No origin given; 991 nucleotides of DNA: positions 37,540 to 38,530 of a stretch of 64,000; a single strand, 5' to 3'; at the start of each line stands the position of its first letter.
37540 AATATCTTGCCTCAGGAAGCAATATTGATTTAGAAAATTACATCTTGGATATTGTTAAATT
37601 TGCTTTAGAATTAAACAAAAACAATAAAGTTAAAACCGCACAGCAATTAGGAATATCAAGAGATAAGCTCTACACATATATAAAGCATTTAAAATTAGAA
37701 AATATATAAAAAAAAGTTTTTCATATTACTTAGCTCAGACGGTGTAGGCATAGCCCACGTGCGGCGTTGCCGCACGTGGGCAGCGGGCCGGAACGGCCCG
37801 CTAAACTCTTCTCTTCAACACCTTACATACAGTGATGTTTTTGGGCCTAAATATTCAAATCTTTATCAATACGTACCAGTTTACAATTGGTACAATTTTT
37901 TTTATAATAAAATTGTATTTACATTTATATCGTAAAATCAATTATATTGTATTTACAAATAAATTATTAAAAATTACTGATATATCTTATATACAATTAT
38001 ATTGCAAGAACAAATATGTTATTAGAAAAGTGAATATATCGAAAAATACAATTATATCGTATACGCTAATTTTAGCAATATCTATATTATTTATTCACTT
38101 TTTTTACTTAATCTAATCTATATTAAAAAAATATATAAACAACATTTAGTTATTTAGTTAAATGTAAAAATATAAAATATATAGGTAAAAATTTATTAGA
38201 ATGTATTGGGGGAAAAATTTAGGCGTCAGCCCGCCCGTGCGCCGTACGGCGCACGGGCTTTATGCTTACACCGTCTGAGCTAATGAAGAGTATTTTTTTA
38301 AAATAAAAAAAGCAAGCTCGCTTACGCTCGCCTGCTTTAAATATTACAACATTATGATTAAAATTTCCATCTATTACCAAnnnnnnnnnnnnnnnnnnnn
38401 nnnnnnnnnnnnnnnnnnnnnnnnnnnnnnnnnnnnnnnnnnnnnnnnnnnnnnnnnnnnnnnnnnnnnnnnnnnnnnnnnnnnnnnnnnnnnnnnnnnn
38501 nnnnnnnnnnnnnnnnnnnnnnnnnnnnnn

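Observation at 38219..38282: Module A hairpin: 10-11 bp GC stem conserved in five copies while the loop varies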

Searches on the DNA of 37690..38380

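Call 18: search_rna_families(source=window, start=37690, end=38380, threshold=evalue, max_evalue=10, show_alignments=3)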
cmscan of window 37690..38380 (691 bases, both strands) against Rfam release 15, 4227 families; matches with E-value up to 10: 7.
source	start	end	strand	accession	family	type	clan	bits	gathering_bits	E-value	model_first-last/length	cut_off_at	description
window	38115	38265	+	RF01821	RsaH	Gene; sRNA;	-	24.2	50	0.15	1-123/123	no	RNA Staph. aureus H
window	38120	38272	+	RF00124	IS102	Gene; sRNA;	-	21.2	46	0.29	1-206/206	no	IS102 RNA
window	38149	38269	+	RF02615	BSR0626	Gene; sRNA;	-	20.8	155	0.31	1-128/128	no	Brucella sRNA 0626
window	38298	38380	-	RF00558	L20_leader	Cis-reg; leader;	-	16.5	58.7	1.9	50-127/127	5'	Ribosomal protein L20 leader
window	37706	37786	-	RF02902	AaHKsRNA22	Gene; sRNA;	-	16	39.8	2.2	1-101/101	no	Aggregatibacter sRNA 22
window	37940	37987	+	RF00207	K10_TLS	Cis-reg;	-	15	43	7.5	1-48/48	no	K10 transport/localisation element (TLS)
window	37747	37789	+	RF03293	mir-4672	Gene; miRNA;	-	15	98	9.7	1-81/81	no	mir-4672 microRNA precursor family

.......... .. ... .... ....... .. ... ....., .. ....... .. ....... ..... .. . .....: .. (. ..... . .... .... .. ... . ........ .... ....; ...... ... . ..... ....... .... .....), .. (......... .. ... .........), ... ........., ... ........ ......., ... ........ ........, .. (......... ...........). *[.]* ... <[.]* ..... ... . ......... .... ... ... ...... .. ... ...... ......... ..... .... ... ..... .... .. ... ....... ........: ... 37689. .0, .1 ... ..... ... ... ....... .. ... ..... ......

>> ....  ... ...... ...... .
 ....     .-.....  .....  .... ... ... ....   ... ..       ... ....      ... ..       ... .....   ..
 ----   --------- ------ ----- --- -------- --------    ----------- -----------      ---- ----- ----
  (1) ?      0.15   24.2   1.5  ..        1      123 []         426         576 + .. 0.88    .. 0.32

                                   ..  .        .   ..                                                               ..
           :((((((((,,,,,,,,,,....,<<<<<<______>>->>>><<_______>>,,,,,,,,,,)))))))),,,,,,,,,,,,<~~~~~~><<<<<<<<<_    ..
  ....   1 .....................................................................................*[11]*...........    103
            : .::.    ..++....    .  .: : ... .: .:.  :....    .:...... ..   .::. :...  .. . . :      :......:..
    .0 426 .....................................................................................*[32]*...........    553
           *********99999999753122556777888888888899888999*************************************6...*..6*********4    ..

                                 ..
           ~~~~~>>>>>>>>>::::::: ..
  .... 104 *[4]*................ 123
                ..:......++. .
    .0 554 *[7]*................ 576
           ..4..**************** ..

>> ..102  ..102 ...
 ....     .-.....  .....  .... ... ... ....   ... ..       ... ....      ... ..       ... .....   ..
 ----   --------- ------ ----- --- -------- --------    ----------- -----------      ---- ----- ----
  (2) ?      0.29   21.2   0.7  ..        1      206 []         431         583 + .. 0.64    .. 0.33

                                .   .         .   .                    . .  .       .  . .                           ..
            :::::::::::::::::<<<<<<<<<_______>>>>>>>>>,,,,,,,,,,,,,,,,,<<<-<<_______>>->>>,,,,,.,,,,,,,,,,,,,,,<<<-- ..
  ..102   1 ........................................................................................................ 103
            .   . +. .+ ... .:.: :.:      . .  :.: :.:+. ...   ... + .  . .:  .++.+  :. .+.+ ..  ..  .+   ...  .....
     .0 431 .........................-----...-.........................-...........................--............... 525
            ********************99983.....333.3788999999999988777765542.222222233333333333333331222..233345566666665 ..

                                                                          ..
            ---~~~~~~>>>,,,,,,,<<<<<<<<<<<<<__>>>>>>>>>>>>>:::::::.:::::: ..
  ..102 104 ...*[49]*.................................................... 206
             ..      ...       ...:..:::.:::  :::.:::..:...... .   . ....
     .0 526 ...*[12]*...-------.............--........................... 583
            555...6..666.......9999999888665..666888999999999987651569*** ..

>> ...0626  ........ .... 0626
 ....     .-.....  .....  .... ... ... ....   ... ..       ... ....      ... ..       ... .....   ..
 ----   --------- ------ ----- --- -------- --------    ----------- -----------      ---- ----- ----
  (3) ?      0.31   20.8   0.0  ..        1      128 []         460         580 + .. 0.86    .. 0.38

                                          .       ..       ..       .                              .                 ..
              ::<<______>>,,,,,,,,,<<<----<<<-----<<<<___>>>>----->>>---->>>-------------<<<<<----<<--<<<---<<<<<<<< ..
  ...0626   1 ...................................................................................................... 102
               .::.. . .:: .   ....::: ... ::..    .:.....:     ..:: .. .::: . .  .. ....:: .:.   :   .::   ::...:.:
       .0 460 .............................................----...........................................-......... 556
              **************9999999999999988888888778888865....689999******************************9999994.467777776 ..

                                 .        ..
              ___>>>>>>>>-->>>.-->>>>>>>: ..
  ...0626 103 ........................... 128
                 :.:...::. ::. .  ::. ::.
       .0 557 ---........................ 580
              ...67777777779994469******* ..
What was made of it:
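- On Any Rfam RNA family: The best E-value over 37690-38380 is 0.15, a generic terminator-hairpin match (call 18).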
